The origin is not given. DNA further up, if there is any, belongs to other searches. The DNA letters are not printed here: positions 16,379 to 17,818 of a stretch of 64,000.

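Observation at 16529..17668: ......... mini-intein inside the Fe-S scaffold IscU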

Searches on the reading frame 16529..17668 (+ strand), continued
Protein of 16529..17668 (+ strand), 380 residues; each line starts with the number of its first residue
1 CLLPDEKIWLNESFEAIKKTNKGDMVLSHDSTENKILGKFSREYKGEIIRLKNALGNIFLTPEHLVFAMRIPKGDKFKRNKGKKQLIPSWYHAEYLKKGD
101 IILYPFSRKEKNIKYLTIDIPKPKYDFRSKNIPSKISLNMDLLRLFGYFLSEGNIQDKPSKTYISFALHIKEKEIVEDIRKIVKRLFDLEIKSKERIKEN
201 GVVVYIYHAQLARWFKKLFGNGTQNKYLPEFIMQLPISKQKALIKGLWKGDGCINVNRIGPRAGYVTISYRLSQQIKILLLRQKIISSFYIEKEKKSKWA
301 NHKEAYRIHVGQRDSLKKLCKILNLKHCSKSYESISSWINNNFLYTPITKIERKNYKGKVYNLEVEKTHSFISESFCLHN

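Call 55: search_protein_families(library=ncbifam, proteins=[L049:5-748:+, L049:820-1263:+, L049:1273-2259:+, L049:3900-4445:+, L079:1156-2103:-, L079:3988-5040:-, L079:5077-5649:-], max_evalue=0.00001)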
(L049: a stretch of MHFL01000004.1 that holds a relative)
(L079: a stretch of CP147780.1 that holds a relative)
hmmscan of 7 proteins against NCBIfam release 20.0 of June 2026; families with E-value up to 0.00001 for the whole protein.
L049:5-748:+ (248 aa): 7 families
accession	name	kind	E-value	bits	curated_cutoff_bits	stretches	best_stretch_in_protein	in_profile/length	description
TIGR01064.1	pyruv_kin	equivalog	3.7e-103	345.6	306.4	1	6-246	97-340/476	pyruvate kinase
NF004491.0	PRK05826.1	subfamily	5.9e-100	335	432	1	6-244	100-341/477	pyruvate kinase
NF004978.0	PRK06354.1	subfamily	6.8e-94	315.4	462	1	9-242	105-343/590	pyruvate kinase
NF004886.0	PRK06247.1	subfamily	2.3e-84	283.8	623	1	9-241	102-333/476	pyruvate kinase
NF006664.0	PRK09206.1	equivalog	4.5e-82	276.1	686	1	7-243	99-338/470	pyruvate kinase PykF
NF005234.0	PRK06739.1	equivalog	1.4e-73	247.9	564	1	13-241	98-329/352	pyruvate kinase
NF011314.0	PRK14725.1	equivalog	8.4e-41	140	642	1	24-238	372-591/614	pyruvate kinase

L049:820-1263:+ (148 aa): 7 families
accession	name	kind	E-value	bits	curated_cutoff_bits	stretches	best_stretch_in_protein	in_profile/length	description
TIGR00738.1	rrf2_super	superfamily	1.2e-37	128.8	73.3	1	1-135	1-131/132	Rrf2 family transcriptional regulator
TIGR02010.1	IscR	equivalog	1.2e-34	119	207.55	1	1-138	1-133/135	Fe-S cluster assembly transcriptional regulator IscR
NF047409.1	Cys_reg_CymR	equivalog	2.1e-31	108.9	195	1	1-140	1-129/139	cysteine metabolism transcriptional regulator CymR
NF008110.0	PRK10857.1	equivalog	1.4e-27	96.5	275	1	1-137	1-132/164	Fe-S cluster assembly transcriptional regulator IscR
TIGR02944.1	suf_reg_Xantho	equivalog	1.2e-18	67.7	110.65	1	2-134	3-130/130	SUF system Fe-S cluster assembly regulator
NF008886.0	PRK11920.1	equivalog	8.2e-16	58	193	1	1-143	1-139/153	iron-responsive transcriptional regulator RirA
NF008240.0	PRK11014.1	equivalog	4e-14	52.8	182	1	1-140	1-133/141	nitric oxide-sensing transcriptional repressor NsrR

L049:1273-2259:+ (329 aa): 24 families
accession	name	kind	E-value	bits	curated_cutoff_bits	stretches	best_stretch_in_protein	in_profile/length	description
TIGR03402.1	FeS_nifS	equivalog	3.6e-138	460.5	530.75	1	4-308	1-303/379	cysteine desulfurase NifS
NF010611.0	PRK14012.1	equivalog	2.1e-109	366.1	548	1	4-308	7-314/406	IscS subfamily cysteine desulfurase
TIGR02006.1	IscS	equivalog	9.2e-105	350.9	643.2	1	3-308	4-310/402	IscS subfamily cysteine desulfurase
TIGR03235.1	DNA_S_dndA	equivalog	1.6e-102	343.5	480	1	5-308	1-307/353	cysteine desulfurase DndA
TIGR03403.1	nifS_epsilon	equivalog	2e-98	329.7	587.7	1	4-308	1-306/382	NifS family cysteine desulfurase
NF002806.0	PRK02948.1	subfamily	1.1e-81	274.8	304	1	4-307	2-304/381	IscS subfamily cysteine desulfurase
TIGR01979.1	sufS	subfamily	1.8e-53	181.8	475.1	1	4-287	20-321/403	SufS family cysteine desulfurase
TIGR01977.1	am_tr_V_EF2568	hypoth_equivalog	2.8e-51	174.7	377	1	4-229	1-226/376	cysteine desulfurase family protein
NF041166.1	f2_encap_cargo1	exception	1.9e-44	152.8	800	1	4-230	247-476/623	family 2A encapsulin nanocompartment cargo protein cysteine desulfurase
NF006791.0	PRK09295.1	equivalog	6.7e-37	127.5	661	1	4-255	25-295/406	cysteine desulfurase SufS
NF040779.1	Sec_lyase_SclA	exception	8.7e-33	113.7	525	1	4-231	1-229/378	selenocysteine lyase SclA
NF008126.0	PRK10874.1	equivalog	7.4e-31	107.6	607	1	3-219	20-238/401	cysteine desulfurase CsdA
TIGR03392.1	FeS_syn_CsdA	equivalog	4.2e-30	105.2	493.6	1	3-229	17-246/398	cysteine desulfurase CsdA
TIGR01976.1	am_tr_V_VC1184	hypoth_equivalog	1.3e-28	100.5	352.35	1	3-219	19-235/401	cysteine desulfurase-like protein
TIGR03812.1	tyr_de_CO2_Arch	equivalog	1.6e-16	60.1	299.4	1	49-188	63-201/375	tyrosine decarboxylase MfnA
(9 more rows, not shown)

L049:3900-4445:+ (182 aa): 2 families
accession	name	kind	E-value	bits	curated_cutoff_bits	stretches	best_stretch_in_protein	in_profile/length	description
TIGR02727.1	MTHFS_bact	equivalog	1.3e-51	175.1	84.9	1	2-181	1-181/182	5-formyltetrahydrofolate cyclo-ligase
NF007661.0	PRK10333.1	equivalog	4.1e-24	85.4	343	1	2-181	11-191/198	5-formyltetrahydrofolate cyclo-ligase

L079:1156-2103:- (316 aa): 13 families
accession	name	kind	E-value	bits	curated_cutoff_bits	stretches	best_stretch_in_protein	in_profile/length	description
NF047968.1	SerProtHtrA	equivalog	1.7e-92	310.5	470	1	11-307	54-355/357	serine protease HtrA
TIGR02037.1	degP_htrA_DO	subfamily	1.6e-89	300.8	416.2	1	39-312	56-330/434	Do family serine endopeptidase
NF041521.1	HhoA_HhoB_HtrA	equivalog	9.8e-77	258.5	450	1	41-308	55-330/335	HhoA/HhoB/HtrA family serine endopeptidase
NF007526.1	PRK10139.1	equivalog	7.6e-65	219.4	756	1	38-311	86-361/456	serine endoprotease DegQ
NF008189.1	PRK10942.1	equivalog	2e-63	214.5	720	1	42-310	112-382/477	serine endoprotease DegP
TIGR02038.1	protease_degS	equivalog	6.7e-61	206.4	422.95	1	14-312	50-349/351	outer membrane-stress sensor serine endopeptidase DegS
NF008147.1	PRK10898.1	equivalog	5.6e-56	190.2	408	1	14-313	50-351/352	outer membrane-stress sensor serine endopeptidase DegS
NF053637.1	SerProtHtrAspr2045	equivalog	1.1e-51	176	650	1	41-311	101-388/394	serine protease HtrA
NF050055.1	SerProtHtrAMycob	equivalog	6.4e-51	173.8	800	1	42-302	226-491/502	serine protease HtrA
NF040960.1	MamE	equivalog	4e-41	141.3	800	1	39-204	118-288/659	magnetosome formation protease MamE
NF033740.0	MarP_fam_protase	equivalog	4.4e-21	75.3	250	1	45-206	213-374/390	MarP family serine protease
NF040961.1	MamO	equivalog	2.2e-18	65.9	800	1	39-209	97-267/648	magnetosome protein MamO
TIGR02860.1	spore_IV_B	equivalog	8.9e-06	24.9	305.25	0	252-302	124-173/402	SpoIVB peptidase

L079:3988-5040:- (351 aa): 22 families
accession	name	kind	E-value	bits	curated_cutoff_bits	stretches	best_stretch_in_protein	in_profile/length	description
NF009123.0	PRK12475.1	subfamily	1.6e-69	234.7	510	1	9-343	3-335/338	MoeB/ThiF family adenylyltransferase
TIGR02356.1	adenyl_thiF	equivalog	6.6e-66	221.6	275.25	1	10-211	1-203/203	thiazole biosynthesis adenylyltransferase ThiF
NF006444.0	PRK08762.1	equivalog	2.7e-65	220.5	449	1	4-250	121-371/387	molybdopterin-synthase adenylyltransferase MoeB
NF004281.0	PRK05690.1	subfamily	2.7e-65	220.1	266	1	2-247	4-249/250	molybdopterin-synthase adenylyltransferase MoeB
NF047750.1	SAMPActivE1UbaA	equivalog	7.9e-60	202.5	450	1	3-264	5-265/270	SAMP-activating enzyme E1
TIGR02355.1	moeB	equivalog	3e-54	183.9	376.55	1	7-246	1-240/240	molybdopterin-synthase adenylyltransferase MoeB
NF005646.0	PRK07411.1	equivalog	7.9e-51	173.4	633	1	3-241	11-248/390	molybdopterin-synthase adenylyltransferase MoeB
NF006204.0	PRK08328.1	equivalog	1.7e-49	168.5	339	1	3-237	2-231/231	hypothetical protein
NF005902.0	PRK07878.1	equivalog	2.1e-46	158.6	647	1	3-244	15-259/392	adenylyltransferase/sulfurtransferase MoeZ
NF004111.0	PRK05600.1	equivalog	2.1e-39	135.7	437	1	2-239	13-254/371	ThiF family adenylyltransferase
NF006395.0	PRK08644.1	equivalog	1.7e-33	116.1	159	1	21-215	21-213/215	sulfur carrier protein ThiS adenylyltransferase ThiF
NF006077.0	PRK08223.1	equivalog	5e-26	91.3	266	1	22-153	20-153/296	hypothetical protein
TIGR02354.1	thiF_fam2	equivalog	5.9e-26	91.6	152.2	1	27-141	18-131/200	thiamine biosynthesis protein ThiF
NF011696.0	PRK15116.1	equivalog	2.5e-23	83.1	304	1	18-155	18-156/268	tRNA cyclic N6-threonylcarbamoyladenosine(37) synthase TcdA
NF011424.0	PRK14851.1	subfamily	2.3e-19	68.8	1170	1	9-138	24-149/679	hypothetical protein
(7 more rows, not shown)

L079:5077-5649:- (191 aa): 5 families
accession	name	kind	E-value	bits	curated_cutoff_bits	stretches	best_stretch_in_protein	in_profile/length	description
NF041206.1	VdcB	exception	3.1e-78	261.6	290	1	5-188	1-183/184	non-oxidative hydroxyarylic acid decarboxylases subunit B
NF004685.0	PRK06029.1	subfamily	2.8e-77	259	188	1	4-189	2-186/187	UbiX family flavin prenyltransferase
TIGR00421.1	ubiX_pad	subfamily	5.2e-75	251.2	108.9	1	5-187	1-181/181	UbiX family flavin prenyltransferase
NF041218.1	BagM_FevK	exception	2.2e-65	220.1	420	1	5-188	2-184/215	bagremycin/ferroverdin biosynthesis UbiX family decarboxylase BagM/FevK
TIGR00521.1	coaBC_dfp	equivalog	2e-07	30.4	219.7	1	2-151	2-149/392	bifunctional phosphopantothenoylcysteine decarboxylase/phosphopantothenate--cysteine ligase CoaBC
